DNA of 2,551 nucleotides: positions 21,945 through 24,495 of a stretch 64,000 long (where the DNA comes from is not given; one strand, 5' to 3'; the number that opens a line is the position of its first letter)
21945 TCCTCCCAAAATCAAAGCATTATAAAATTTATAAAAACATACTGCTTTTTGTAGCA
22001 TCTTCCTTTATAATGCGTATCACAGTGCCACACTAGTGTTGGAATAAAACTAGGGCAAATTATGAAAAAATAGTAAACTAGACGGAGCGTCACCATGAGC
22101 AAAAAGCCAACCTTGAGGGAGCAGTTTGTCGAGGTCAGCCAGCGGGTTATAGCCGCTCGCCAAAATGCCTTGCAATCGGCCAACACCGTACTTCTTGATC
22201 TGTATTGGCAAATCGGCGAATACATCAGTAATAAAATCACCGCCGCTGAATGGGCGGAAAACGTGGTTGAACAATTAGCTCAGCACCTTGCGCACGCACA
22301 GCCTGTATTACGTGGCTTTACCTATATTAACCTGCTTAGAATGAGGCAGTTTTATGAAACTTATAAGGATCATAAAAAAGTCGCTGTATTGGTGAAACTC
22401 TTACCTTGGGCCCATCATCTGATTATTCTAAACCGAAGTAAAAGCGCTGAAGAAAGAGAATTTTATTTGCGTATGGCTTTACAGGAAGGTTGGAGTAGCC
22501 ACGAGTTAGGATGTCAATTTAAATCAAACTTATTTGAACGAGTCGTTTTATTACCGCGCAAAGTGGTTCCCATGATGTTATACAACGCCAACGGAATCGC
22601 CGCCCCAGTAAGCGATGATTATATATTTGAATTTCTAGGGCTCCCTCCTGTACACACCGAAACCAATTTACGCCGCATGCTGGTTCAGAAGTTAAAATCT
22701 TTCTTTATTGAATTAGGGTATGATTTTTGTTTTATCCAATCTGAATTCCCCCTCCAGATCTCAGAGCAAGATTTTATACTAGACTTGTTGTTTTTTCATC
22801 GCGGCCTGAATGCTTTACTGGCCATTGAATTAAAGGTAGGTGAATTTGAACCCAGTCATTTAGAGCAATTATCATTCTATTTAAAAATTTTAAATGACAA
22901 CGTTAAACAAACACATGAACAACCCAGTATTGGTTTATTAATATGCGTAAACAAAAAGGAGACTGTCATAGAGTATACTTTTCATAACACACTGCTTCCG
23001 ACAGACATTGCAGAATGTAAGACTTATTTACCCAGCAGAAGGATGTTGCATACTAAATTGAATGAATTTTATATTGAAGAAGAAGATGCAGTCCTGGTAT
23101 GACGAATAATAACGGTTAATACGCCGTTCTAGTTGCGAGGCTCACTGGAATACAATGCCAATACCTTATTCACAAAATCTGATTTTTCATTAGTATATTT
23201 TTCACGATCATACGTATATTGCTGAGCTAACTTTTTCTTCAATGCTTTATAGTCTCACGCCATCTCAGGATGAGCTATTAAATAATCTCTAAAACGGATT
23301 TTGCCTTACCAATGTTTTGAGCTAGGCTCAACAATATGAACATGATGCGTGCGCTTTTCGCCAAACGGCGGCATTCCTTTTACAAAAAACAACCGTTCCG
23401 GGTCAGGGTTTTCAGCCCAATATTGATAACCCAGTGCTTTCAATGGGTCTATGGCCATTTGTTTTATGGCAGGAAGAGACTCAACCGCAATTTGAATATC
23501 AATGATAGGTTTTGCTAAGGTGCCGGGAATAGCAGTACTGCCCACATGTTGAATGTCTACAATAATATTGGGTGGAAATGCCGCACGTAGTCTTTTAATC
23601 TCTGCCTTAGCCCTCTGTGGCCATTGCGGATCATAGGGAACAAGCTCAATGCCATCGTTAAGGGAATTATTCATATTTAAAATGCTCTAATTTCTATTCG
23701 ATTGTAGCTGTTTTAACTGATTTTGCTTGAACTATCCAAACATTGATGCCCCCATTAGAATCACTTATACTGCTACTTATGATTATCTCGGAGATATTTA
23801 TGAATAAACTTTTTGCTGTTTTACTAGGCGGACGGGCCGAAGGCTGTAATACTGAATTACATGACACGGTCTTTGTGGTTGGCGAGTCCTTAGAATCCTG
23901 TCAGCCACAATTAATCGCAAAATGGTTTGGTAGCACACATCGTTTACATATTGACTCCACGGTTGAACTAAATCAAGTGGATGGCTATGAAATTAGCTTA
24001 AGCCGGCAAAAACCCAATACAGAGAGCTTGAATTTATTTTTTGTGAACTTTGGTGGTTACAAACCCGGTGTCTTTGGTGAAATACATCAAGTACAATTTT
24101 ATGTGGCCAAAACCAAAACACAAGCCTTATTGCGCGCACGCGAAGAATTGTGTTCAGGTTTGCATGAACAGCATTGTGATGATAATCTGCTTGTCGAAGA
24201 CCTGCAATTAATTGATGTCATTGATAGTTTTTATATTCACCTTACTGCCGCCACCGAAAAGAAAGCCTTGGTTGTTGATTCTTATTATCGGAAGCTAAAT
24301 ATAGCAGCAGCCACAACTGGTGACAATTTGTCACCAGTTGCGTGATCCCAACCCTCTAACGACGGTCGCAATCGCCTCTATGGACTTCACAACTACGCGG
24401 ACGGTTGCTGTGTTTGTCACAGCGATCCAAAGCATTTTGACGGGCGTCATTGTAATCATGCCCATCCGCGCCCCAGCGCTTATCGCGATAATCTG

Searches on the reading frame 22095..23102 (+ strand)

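Call 41: search_protein_families(library=pfam, proteins=[window:22095-23102:+], max_evalue=0.01)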
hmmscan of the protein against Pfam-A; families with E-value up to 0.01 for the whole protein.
window:22095-23102:+ (335 aa): 3 families
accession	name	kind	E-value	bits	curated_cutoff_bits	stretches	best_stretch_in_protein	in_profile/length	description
PF06250.17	YhcG_C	-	5.4e-43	147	32.5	1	172-321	4-155/157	YhcG PDDEXK nuclease domain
PF17761.7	DUF1016_N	-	6.1e-39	133.7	32.8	1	13-149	1-137/137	DUF1016 N-terminal domain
PF13588.12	HSDR_N_2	-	0.00033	21.2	25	1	192-267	5-79/110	Type I restriction enzyme R protein N terminus (HSDR_N)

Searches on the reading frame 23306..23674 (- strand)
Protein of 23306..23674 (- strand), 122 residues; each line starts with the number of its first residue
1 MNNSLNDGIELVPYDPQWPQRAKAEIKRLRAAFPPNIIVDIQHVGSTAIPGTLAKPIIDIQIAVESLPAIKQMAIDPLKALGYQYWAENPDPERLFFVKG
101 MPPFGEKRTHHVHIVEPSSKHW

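Call 41: search_protein_families(library=pfam, proteins=[window:23306-23674:-], max_evalue=0.01)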
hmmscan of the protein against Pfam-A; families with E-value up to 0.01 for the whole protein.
window:23306-23674:- (122 aa): 1 family
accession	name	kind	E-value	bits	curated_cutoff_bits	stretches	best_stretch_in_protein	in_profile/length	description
PF04229.20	GrpB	-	1.6e-32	113.3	25.5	1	9-122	2-107/159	GrpB protein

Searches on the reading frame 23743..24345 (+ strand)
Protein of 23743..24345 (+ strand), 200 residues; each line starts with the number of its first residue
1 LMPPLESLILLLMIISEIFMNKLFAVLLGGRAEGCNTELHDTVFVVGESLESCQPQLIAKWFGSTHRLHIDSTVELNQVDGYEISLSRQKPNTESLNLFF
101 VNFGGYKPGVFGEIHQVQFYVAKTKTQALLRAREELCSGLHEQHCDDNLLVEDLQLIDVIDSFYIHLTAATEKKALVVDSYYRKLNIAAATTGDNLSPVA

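Call 41: search_protein_families(library=pfam, proteins=[window:23743-24345:+], max_evalue=0.01)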
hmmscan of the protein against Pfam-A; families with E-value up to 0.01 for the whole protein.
window:23743-24345:+ (200 aa): 1 family
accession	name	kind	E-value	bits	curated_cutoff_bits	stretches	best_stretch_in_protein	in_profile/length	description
PF07566.17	DUF1543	-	2.2e-25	88.7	22.9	2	35-86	1-52/52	Domain of Unknown Function (DUF1543)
